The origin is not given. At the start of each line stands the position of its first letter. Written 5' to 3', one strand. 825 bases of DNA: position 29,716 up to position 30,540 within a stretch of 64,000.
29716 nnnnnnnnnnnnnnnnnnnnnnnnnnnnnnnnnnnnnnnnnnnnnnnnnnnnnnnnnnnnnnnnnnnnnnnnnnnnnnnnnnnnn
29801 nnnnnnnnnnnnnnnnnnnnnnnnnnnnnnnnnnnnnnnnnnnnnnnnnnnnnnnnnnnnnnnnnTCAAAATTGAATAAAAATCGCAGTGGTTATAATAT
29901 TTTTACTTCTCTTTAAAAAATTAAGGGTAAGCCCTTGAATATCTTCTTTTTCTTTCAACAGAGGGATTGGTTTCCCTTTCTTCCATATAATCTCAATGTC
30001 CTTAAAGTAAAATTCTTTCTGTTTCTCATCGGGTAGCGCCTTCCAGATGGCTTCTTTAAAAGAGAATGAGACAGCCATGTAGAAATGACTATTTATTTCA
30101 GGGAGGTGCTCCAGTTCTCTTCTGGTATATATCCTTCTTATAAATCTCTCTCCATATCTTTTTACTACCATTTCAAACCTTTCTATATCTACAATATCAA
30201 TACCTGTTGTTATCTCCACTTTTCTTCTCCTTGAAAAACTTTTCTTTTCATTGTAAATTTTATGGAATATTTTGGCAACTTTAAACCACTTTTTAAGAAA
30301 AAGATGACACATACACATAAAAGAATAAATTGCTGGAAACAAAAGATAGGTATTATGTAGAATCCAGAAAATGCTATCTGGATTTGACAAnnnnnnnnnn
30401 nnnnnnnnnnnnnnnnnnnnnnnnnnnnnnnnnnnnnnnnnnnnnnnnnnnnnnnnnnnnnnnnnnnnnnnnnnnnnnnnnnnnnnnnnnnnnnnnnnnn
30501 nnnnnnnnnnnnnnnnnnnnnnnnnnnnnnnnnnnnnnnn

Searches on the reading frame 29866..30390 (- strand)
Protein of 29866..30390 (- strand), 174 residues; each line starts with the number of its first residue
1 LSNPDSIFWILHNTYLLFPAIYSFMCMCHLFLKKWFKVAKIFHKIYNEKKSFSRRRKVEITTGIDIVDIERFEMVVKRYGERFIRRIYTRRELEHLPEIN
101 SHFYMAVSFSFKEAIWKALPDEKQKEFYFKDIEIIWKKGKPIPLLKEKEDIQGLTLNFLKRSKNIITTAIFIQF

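Call 3: search_protein_families(library=pfam, proteins=[window:29866-30390:-], max_evalue=0.01)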
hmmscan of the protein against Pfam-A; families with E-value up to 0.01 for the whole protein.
window:29866-30390:- (174 aa): 1 family
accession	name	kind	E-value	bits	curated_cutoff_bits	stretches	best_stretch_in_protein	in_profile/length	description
PF01648.25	ACPS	-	1.7e-11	44.6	25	1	63-142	3-84/111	4'-phosphopantetheinyl transferase superfamily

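Call 4: search_protein_families(library=ncbifam, proteins=[window:29866-30390:-], max_evalue=0.01)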
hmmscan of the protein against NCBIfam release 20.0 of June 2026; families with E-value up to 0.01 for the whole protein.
window:29866-30390:- (174 aa): 13 families
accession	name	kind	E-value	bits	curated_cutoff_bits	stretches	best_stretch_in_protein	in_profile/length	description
TIGR00516.1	acpS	equivalog_domain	6.3e-16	58.8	59.8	1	62-148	5-94/125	holo-ACP synthase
TIGR00556.1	pantethn_trn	domain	1.5e-15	57.4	45.35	1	61-147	4-94/128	phosphopantetheine--protein transferase domain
NF011251.0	PRK14657.1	equivalog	4.7e-14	52.5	165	1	61-142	4-85/123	holo-[acyl-carrier-protein] synthase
NF011254.0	PRK14660.1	equivalog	1.8e-13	50.6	195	1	60-145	3-90/125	holo-[acyl-carrier-protein] synthase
NF000835.0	PRK00070.4-1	equivalog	2.7e-11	43.8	128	1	60-140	3-83/115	holo-ACP synthase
NF011257.0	PRK14663.1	equivalog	1.1e-10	41.5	186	1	62-143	3-86/123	holo-[acyl-carrier-protein] synthase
NF011250.0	PRK14656.1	equivalog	1.2e-10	41.5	175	1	61-147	4-92/126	holo-[acyl-carrier-protein] synthase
NF011253.0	PRK14659.1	equivalog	3e-10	40.8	156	1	61-143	4-91/123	holo-[acyl-carrier-protein] synthase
NF000832.0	PRK00070.3-2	equivalog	9.2e-09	35.7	107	1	60-140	3-76/116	holo-ACP synthase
NF011256.0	PRK14662.1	equivalog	3.4e-07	30.6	150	1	61-122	4-66/123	4'-phosphopantetheinyl transferase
NF011252.0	PRK14658.1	equivalog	0.004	17.2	149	1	60-138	3-77/115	holo-ACP synthase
NF010934.1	PRK14354.1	equivalog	0.0058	15.2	450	0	92-149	158-218/447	bifunctional UDP-N-acetylglucosamine diphosphorylase/glucosamine-1-phosphate N-acetyltransferase GlmU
NF007604.0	PRK10251.1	equivalog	0.0085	15.7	169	0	67-168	109-205/209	enterobactin synthase subunit EntD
